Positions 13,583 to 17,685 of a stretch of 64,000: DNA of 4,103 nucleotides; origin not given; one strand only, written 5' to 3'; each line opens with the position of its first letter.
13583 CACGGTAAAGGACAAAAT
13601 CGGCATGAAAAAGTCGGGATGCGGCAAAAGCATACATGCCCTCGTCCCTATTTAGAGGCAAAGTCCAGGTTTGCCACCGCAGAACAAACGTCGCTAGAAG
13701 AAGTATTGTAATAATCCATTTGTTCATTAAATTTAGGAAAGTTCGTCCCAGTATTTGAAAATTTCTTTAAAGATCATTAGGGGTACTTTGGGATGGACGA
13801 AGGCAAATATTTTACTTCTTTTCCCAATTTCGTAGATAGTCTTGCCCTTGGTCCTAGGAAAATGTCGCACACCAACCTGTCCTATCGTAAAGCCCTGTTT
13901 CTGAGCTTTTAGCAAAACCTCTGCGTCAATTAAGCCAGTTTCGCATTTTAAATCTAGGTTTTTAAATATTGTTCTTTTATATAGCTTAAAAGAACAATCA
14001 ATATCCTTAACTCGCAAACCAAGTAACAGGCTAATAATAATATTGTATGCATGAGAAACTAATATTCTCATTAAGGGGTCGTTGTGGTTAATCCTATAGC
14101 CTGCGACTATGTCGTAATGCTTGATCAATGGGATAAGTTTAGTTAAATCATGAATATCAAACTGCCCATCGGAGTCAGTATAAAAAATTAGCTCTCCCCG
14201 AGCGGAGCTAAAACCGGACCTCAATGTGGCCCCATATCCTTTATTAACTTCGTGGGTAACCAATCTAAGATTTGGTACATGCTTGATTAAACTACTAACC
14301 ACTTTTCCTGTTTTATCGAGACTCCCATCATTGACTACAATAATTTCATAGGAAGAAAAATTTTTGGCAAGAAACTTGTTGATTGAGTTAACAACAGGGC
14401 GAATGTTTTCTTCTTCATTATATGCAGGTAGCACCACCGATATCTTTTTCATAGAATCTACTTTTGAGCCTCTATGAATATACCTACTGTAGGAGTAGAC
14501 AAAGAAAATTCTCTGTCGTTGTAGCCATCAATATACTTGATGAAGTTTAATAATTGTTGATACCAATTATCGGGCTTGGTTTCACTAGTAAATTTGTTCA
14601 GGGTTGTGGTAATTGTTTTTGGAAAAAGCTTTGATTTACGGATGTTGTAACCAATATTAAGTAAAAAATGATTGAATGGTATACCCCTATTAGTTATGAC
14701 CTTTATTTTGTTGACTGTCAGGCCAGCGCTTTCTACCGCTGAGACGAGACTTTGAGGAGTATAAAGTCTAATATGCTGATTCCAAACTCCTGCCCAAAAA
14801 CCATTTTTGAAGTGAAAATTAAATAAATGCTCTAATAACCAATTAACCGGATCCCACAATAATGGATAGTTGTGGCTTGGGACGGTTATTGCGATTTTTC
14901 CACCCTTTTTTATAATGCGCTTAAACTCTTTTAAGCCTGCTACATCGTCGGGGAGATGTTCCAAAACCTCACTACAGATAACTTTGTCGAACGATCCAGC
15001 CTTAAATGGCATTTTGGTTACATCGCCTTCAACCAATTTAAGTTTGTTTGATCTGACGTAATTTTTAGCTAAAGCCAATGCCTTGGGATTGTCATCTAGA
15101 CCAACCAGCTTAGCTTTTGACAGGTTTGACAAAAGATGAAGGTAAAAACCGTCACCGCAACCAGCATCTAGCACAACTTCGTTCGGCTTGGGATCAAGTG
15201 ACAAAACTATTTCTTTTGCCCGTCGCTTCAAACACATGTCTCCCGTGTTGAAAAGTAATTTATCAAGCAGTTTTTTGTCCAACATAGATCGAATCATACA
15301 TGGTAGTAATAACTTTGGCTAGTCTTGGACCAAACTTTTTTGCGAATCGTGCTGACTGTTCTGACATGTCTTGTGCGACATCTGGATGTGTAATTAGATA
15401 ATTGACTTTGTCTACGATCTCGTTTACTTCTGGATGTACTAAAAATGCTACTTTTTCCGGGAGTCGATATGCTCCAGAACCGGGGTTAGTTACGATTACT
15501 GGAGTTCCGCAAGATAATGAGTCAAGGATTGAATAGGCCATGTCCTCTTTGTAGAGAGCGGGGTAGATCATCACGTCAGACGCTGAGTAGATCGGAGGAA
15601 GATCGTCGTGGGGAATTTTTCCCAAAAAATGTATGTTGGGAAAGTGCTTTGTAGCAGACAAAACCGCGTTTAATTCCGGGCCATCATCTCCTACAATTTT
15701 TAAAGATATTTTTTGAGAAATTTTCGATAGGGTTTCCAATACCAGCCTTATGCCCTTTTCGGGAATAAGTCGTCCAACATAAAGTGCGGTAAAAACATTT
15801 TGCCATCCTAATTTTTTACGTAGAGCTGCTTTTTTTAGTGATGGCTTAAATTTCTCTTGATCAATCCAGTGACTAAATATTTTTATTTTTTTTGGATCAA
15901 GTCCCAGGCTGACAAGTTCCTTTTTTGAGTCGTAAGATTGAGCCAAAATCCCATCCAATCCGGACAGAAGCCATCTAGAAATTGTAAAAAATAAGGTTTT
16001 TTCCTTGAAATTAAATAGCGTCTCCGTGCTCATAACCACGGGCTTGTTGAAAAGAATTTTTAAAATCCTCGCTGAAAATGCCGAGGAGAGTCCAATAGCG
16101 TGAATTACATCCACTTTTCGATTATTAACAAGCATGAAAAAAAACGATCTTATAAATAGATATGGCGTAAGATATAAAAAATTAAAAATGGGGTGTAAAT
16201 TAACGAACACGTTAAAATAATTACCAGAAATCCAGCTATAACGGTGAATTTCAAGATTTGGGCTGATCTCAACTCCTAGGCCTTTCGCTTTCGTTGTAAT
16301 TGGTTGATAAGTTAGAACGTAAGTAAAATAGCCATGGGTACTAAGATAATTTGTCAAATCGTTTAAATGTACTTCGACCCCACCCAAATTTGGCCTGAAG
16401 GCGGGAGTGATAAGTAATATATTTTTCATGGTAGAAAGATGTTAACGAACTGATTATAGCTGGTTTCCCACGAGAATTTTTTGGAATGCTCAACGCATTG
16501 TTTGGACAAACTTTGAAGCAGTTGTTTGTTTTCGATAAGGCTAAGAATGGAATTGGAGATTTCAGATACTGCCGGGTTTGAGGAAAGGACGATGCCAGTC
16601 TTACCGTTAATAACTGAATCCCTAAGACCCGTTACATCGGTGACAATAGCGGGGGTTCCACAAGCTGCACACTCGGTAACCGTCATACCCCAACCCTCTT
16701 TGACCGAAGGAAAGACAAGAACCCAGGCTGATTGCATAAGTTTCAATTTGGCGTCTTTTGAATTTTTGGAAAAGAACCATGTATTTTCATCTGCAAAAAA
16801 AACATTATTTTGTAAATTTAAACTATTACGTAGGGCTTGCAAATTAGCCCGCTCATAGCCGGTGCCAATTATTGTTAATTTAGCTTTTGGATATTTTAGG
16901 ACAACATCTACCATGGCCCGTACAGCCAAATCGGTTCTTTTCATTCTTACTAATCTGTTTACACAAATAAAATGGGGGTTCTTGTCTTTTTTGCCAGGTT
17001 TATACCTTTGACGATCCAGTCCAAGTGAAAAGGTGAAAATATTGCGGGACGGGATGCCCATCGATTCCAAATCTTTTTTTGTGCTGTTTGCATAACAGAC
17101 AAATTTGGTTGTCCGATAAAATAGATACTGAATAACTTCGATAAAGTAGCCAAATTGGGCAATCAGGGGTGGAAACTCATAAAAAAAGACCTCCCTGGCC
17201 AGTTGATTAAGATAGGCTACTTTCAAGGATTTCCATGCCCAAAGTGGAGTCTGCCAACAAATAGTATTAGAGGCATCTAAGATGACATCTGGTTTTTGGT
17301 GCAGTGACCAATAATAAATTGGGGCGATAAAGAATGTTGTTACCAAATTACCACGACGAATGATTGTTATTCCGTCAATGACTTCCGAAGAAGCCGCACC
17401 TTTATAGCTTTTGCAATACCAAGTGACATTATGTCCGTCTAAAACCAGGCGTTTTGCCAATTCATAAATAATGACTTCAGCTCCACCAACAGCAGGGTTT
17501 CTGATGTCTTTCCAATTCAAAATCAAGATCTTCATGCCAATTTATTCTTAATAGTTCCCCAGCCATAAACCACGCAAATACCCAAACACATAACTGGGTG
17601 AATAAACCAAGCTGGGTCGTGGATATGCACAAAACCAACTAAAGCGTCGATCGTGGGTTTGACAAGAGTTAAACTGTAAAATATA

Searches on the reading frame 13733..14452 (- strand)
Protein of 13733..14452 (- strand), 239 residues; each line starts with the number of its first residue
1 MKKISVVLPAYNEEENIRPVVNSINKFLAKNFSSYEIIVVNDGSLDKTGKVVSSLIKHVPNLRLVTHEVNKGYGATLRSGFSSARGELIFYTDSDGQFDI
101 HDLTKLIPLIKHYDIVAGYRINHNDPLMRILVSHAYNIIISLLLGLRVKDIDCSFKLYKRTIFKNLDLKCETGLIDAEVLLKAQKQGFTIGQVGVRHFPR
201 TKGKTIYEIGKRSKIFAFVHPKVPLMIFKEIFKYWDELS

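Call 20: search_protein_families(library=pfam, proteins=[window:13733-14452:-], max_evalue=0.01)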
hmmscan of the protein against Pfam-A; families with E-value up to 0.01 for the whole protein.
window:13733-14452:- (239 aa): 3 families
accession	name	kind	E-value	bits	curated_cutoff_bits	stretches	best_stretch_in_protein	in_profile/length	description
PF00535.33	Glycos_transf_2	-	6.5e-29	101.5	23.3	1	5-165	1-166/168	Glycosyl transferase family 2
PF10111.15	Glyco_tranf_2_2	-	4.8e-10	39.8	27.3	1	5-113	1-109/276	Glycosyltransferase like family 2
PF13641.12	Glyco_tranf_2_3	-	0.00056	20.4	27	1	4-109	3-110/230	Glycosyltransferase like family 2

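Call 76: search_solved_structures(query=window:13733-14452:-, max_evalue=0.000001)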
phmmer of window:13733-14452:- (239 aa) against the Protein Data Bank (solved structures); distinct sequences matched with E-value up to 0.000001: 18.
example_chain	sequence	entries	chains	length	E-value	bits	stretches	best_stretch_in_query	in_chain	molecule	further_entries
9bhc_C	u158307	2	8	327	5.7e-18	68.6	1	1-175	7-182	Undecaprenyl-phosphate 4-deoxy-4-formamido-L-arabinose transferase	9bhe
8vxh_A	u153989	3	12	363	7.5e-18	68.2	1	1-174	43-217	Undecaprenyl-phosphate 4-deoxy-4-formamido-L-arabinose transferase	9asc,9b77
9hwj_A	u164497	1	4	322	4.1e-17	65.8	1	1-171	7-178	Undecaprenyl-phosphate 4-deoxy-4-formamido-L-arabinose transferase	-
5mlz_A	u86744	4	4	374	6.1e-14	55.4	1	3-209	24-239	Dolichol monophosphate mannose synthase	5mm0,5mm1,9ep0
6p61_A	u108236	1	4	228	1.1e-10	44.7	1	4-117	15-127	Glycosyltransferase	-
3bcv_A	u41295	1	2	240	1.7e-10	44.1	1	2-100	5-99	Putative glycosyltransferase protein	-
5eke_A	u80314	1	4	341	3.5e-10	43.1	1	3-163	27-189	Uncharacterized glycosyltransferase sll0501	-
5ekp_C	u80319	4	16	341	3.5e-10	43.1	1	3-163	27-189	Uncharacterized glycosyltransferase sll0501 | Glycosyltransferase sll0501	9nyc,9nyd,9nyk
9nye_A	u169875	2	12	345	3.6e-10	43.1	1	3-163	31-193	Glycosyltransferase sll0501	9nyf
5hea_A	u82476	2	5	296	2.4e-09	40.4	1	4-98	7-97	Putative glycosyltransferase (GalT1)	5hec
2z87_A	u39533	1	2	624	1.3e-08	38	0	4-140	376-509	Chondroitin synthase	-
2z86_A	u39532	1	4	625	1.3e-08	38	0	4-140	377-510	Chondroitin synthase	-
5tze_C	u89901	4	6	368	6.1e-08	35.8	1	3-110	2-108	Glycosyl transferase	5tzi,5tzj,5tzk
5tz8_A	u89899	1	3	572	1.4e-07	34.6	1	3-110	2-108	Glycosyl transferase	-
8bz8_A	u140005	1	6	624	6.9e-07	32.3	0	3-103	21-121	Glycosyltransferase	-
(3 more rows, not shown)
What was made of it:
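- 13733..14452 (-): Second DPMS/ArnC-like GT2 (239 aa). ArnC E 5.7e-18, DPMS E 6e-14 (call 76).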

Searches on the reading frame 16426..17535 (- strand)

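Call 20: search_protein_families(library=pfam, proteins=[window:16426-17535:-], max_evalue=0.01)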
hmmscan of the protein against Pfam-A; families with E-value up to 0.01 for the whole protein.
window:16426-17535:- (369 aa): 7 families
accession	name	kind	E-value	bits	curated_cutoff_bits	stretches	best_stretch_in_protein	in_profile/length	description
PF00534.26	Glycos_transf_1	-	9.4e-34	116.9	26.4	1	176-346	5-168/172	Glycosyl transferases group 1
PF13692.12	Glyco_trans_1_4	-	1.8e-23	83.8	27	1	187-336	2-142/142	Glycosyl transferases group 1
PF20706.3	GT4-conflict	-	1.1e-13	51.4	26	1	163-306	171-318/385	Family 4 Glycosyltransferase in conflict systems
PF13439.12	Glyco_transf_4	-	6.6e-12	46.2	28.5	1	16-177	1-170/170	Glycosyltransferase Family 4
PF05693.19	Glycogen_syn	-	0.0013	17.8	27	1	271-304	471-504/639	Glycogen synthase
PF13524.12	Glyco_trans_1_2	-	0.0031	17.9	25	1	216-354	13-133/144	Glycosyl transferase-like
PF13579.12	Glyco_trans_4_4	-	0.0091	16.8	29.7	0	17-114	1-103/158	Glycosyl transferase 4-like domain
